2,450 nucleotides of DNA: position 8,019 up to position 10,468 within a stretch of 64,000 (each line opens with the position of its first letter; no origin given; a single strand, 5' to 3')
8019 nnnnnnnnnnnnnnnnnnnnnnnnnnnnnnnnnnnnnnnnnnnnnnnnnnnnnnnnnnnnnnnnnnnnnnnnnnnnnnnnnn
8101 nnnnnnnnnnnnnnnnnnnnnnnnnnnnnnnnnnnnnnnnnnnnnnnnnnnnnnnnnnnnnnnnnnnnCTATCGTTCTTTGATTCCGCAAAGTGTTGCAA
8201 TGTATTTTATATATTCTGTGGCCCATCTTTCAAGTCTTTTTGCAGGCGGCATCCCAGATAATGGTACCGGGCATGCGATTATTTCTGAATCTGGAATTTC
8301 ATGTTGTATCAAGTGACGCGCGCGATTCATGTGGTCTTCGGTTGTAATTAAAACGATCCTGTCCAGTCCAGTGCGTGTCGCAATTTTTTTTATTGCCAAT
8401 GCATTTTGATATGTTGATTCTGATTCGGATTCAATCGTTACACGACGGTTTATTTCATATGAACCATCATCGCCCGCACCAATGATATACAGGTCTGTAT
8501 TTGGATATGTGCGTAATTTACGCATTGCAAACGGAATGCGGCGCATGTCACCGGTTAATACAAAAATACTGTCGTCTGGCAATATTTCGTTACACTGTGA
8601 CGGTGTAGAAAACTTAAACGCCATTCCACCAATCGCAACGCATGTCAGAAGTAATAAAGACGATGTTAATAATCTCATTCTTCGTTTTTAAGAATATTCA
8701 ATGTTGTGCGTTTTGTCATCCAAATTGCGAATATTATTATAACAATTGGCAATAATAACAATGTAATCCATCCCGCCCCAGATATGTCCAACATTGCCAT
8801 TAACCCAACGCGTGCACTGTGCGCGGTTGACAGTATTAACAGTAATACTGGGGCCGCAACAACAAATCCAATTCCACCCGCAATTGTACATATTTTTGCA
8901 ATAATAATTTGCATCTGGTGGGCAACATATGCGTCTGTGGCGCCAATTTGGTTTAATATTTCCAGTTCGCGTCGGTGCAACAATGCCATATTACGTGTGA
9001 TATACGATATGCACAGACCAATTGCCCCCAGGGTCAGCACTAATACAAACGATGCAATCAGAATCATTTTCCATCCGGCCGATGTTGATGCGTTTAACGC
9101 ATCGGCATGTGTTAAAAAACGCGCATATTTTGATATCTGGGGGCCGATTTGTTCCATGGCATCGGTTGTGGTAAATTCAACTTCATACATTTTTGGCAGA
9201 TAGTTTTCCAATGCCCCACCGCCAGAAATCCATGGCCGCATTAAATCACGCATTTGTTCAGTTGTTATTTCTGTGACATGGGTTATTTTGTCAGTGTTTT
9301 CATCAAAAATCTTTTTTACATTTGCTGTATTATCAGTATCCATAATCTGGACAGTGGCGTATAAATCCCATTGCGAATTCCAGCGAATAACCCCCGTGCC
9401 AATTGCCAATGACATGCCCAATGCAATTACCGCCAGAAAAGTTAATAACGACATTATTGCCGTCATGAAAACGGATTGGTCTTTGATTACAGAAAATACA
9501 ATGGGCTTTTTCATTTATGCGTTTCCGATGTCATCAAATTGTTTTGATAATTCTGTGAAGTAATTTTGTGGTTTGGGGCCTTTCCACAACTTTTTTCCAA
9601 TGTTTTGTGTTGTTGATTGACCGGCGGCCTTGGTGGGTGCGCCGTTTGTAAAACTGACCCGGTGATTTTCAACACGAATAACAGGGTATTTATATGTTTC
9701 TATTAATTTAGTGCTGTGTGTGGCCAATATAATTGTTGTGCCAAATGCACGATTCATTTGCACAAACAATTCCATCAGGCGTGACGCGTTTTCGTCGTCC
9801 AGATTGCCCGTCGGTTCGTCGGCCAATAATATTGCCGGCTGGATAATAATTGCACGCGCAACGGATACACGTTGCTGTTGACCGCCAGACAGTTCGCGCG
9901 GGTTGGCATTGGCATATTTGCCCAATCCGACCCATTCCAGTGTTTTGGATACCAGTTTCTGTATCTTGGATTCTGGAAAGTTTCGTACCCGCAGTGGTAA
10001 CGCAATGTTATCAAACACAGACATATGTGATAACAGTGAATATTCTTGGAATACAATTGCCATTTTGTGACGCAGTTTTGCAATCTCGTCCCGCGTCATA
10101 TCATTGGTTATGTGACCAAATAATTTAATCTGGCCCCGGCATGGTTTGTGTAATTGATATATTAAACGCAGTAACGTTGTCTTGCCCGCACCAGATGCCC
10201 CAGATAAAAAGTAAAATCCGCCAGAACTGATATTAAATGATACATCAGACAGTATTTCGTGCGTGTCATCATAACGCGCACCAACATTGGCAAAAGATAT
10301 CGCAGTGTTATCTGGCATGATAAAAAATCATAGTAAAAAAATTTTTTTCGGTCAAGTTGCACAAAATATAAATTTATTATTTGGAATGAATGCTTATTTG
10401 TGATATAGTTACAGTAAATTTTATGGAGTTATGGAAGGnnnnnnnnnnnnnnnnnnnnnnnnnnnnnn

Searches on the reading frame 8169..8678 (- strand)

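Call 72: search_protein_families(library=pfam, proteins=[window:8169-8678:-], max_evalue=0.001)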
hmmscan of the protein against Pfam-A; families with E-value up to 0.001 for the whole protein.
window:8169-8678:- (169 aa): 1 family
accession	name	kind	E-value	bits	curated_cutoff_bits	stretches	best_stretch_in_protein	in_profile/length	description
PF02698.23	DUF218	-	1.2e-10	41.9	27.6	1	75-156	55-131/133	DUF218 domain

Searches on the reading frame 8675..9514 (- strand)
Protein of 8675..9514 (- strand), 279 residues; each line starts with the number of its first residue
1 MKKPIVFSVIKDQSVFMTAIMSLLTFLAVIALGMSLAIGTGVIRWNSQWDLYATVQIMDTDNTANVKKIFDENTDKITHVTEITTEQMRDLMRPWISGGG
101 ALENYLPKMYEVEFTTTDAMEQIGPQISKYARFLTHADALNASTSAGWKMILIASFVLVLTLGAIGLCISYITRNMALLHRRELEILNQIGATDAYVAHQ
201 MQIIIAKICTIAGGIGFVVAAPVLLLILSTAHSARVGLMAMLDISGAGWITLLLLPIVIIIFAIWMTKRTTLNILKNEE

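Call 73: search_protein_families(library=pfam, proteins=[window:8675-9514:-], max_evalue=0.001)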
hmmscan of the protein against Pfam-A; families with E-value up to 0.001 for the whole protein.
window:8675-9514:- (279 aa): 1 family
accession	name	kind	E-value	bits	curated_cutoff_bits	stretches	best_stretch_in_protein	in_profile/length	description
PF02687.27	FtsX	-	0.00052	20.5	25.5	1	156-266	2-110/120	FtsX-like permease C-terminal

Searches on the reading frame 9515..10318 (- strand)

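Call 73: search_protein_families(library=pfam, proteins=[window:9515-10318:-], max_evalue=0.001)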
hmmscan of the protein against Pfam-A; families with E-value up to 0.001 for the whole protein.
window:9515-10318:- (267 aa): 4 families
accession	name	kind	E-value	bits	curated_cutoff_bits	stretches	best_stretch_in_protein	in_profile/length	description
PF00005.33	ABC_tran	-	1.2e-33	117.1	25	1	23-170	1-136/137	ABC transporter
PF13304.12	AAA_21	-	6.5e-10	40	27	1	103-206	198-303/304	AAA domain, putative AbiEii toxin, Type IV TA system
PF13401.12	AAA_22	-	0.00014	22.6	27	1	32-168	4-92/130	AAA domain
PF13191.12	AAA_16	-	0.00065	20.7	32.6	0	31-67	22-63/167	AAA ATPase domain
